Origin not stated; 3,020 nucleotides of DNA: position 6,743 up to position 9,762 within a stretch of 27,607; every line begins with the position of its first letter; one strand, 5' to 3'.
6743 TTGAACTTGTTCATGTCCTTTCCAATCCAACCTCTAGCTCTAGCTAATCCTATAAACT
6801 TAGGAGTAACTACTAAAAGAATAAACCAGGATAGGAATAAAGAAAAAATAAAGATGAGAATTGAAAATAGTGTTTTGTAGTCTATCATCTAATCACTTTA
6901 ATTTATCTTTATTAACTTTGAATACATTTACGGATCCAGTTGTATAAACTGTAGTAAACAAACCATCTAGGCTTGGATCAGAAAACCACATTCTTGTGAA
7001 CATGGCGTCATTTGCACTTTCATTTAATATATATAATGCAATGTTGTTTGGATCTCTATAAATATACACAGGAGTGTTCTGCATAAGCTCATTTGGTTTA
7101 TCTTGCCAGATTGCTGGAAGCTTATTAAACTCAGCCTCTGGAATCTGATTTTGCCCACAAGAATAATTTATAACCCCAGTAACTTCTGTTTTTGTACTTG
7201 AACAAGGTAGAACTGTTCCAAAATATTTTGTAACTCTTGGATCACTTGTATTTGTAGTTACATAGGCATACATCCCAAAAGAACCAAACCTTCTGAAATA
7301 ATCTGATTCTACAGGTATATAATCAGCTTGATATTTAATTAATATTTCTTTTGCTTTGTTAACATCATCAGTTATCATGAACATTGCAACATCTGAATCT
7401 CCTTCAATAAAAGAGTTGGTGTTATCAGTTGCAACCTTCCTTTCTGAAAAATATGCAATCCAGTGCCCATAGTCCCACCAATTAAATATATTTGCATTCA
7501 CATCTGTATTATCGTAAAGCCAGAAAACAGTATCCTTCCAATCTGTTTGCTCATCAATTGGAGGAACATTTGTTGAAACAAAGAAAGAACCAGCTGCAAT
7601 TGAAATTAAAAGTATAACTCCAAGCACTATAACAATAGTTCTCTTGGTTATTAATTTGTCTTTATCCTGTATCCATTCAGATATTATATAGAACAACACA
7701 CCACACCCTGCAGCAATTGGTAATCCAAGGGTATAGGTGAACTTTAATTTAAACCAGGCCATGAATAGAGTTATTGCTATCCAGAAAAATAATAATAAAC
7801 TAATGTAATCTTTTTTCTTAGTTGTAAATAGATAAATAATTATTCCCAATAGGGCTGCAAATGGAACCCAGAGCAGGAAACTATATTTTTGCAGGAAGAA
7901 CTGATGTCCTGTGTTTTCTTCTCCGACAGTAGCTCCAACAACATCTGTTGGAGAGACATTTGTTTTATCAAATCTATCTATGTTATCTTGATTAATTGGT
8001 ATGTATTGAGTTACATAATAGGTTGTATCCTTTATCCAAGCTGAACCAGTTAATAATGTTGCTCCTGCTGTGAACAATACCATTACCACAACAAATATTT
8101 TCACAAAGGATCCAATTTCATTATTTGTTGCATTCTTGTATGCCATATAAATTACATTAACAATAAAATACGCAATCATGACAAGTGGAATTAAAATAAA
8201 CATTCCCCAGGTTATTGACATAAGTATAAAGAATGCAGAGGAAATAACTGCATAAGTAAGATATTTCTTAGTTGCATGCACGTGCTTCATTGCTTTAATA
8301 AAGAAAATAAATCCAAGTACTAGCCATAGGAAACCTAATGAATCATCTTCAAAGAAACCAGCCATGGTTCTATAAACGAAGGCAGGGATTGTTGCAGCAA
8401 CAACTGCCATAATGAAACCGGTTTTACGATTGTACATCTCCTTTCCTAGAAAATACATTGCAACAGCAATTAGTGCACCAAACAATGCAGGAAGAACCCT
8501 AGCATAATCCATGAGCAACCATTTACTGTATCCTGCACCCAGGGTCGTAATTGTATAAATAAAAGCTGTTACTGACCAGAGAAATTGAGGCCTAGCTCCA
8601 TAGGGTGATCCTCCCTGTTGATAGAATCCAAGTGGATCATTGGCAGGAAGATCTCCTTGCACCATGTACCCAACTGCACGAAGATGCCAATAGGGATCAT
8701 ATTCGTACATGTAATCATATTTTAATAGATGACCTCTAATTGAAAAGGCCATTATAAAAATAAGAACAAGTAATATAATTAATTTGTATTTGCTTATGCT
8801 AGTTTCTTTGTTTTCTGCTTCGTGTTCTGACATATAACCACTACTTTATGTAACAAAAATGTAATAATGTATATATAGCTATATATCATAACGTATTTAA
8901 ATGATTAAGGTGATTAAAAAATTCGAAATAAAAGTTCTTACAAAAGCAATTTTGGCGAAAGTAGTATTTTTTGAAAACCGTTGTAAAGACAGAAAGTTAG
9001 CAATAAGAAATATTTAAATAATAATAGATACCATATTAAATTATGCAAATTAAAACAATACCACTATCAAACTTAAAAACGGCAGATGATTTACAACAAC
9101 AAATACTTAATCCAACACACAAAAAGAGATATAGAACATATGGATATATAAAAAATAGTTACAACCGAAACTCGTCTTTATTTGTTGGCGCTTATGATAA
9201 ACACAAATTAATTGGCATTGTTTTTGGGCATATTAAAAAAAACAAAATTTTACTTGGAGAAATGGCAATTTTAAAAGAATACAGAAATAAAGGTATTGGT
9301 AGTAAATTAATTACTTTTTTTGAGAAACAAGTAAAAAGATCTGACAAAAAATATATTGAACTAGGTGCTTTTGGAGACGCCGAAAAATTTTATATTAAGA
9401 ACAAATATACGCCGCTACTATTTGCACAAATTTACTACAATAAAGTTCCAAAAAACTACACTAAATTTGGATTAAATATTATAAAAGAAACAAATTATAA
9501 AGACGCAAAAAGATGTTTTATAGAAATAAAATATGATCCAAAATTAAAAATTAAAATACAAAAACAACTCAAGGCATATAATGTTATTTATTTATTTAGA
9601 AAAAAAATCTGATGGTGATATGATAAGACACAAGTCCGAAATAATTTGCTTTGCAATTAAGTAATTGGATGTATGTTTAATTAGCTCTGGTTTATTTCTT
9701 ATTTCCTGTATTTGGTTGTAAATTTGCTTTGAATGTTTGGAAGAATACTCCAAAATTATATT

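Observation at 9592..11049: Candidate RiPP-like locus: untracked 41-aa peptide ORF, radical SAM/SPASM enzyme and a tightly coupled 77-aa partner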

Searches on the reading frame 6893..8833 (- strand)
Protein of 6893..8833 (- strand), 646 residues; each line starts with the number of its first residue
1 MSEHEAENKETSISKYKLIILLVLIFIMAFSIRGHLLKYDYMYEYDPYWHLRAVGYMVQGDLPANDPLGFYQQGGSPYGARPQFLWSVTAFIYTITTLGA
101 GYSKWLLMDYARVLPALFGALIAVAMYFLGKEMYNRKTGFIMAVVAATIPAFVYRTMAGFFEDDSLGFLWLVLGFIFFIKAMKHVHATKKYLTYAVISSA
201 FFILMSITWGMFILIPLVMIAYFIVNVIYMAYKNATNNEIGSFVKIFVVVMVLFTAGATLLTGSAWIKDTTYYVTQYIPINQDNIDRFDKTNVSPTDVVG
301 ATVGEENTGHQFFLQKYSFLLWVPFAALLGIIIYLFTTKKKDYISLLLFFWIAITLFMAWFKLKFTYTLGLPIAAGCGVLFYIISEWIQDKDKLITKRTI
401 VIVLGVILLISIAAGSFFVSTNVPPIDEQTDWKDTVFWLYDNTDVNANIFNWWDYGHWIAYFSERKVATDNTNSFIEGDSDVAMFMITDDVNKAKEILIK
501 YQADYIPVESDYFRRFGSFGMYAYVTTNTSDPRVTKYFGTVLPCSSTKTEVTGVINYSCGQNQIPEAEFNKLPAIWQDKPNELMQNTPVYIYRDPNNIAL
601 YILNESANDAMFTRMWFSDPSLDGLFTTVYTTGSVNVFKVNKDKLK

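Call 46: search_protein_families(library=pfam, proteins=[window:6893-8833:-], max_evalue=0.001)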
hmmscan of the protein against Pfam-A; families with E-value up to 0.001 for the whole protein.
window:6893-8833:- (646 aa): 3 families
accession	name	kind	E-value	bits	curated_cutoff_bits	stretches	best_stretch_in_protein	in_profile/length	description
PF02516.20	STT3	-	2e-25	90.6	24.5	1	39-404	26-393/405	Oligosaccharyl transferase STT3, N-terminal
PF22627.1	AglB_core-like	-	1.3e-08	35.6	27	1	447-508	45-106/111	AglB core domain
PF21436.2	STT3-PglB_core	-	0.00012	23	23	1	450-506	6-60/131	STT3/PglB/AglB core domain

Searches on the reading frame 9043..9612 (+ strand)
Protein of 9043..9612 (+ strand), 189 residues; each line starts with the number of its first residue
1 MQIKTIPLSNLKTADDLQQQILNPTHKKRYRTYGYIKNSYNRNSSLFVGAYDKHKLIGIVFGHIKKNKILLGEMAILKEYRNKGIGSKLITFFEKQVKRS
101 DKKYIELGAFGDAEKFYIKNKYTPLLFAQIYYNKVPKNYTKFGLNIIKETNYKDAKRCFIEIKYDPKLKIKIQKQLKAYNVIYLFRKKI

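Call 4: search_protein_families(library=pfam, proteins=[window:9043-9612:+], max_evalue=1)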
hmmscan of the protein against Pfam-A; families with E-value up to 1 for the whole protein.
window:9043-9612:+ (189 aa): 6 families
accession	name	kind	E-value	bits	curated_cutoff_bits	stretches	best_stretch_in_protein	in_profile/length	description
PF13508.13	Acetyltransf_7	-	4e-10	40.4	27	1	45-123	3-83/84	Acetyltransferase (GNAT) domain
PF13673.13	Acetyltransf_10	-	3.4e-09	37.2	23.6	1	30-120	16-105/128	Acetyltransferase (GNAT) domain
PF00583.31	Acetyltransf_1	-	8.4e-09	36.2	20.7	1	21-109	7-100/116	Acetyltransferase (GNAT) family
PF11646.13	DUF3258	-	0.00083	19.9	25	1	126-184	4-62/116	Protein of unknown function DUF3258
PF08445.16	FR47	-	0.035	14.5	22.1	1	48-102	2-55/86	FR47-like protein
PF17483.7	TbpB_C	-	0.066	14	25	1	96-136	8-41/98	C-lobe handle domain of Tf-binding protein B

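Call 5: search_protein_families(library=ncbifam, proteins=[window:9043-9612:+], max_evalue=1)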
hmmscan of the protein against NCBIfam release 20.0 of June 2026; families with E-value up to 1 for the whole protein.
window:9043-9612:+ (189 aa): 10 families
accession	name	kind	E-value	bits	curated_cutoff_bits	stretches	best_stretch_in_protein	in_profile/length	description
TIGR01575.1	rimI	equivalog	1.6e-07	31.5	86.4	1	28-135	15-125/132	ribosomal protein S18-alanine N-acetyltransferase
NF040501.1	resist_ArsN2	equivalog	0.00047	19.8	125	1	45-122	24-101/133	arsenic resistance N-acetyltransferase ArsN2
NF033078.2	AAC_6p_Ia_fam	equivalog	0.0019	18.1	265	1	45-109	51-116/181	AAC(6')-Ia family aminoglycoside 6'-N-acetyltransferase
NF002959.0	PRK03624.1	equivalog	0.0041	16.8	124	1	36-108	40-112/147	GNAT family acetyltransferase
NF041158.1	Spm_actase_Thplmales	equivalog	0.0056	17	225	1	38-97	55-114/115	spermidine N(1)-acetyltransferase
NF002347.0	PRK01305.2-4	equivalog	0.013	15.3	358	1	43-125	139-222/236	arginyltransferase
NF010241.0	PRK13688.1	equivalog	0.015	15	194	1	5-125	23-132/159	N-acetyltransferase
NF000165.3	AAC_6p_Entco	exception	0.025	14.4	300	1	41-109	41-111/178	aminoglycoside N-acetyltransferase AAC(6')-Ii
NF007530.0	PRK10146.1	equivalog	0.044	14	142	1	71-123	79-134/144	aminoalkylphosphonate N-acetyltransferase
NF033150.1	AAC_6p_A49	exception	0.046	13.5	410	1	48-108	55-116/184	aminoglycoside 6'-N-acetyltransferase AacA49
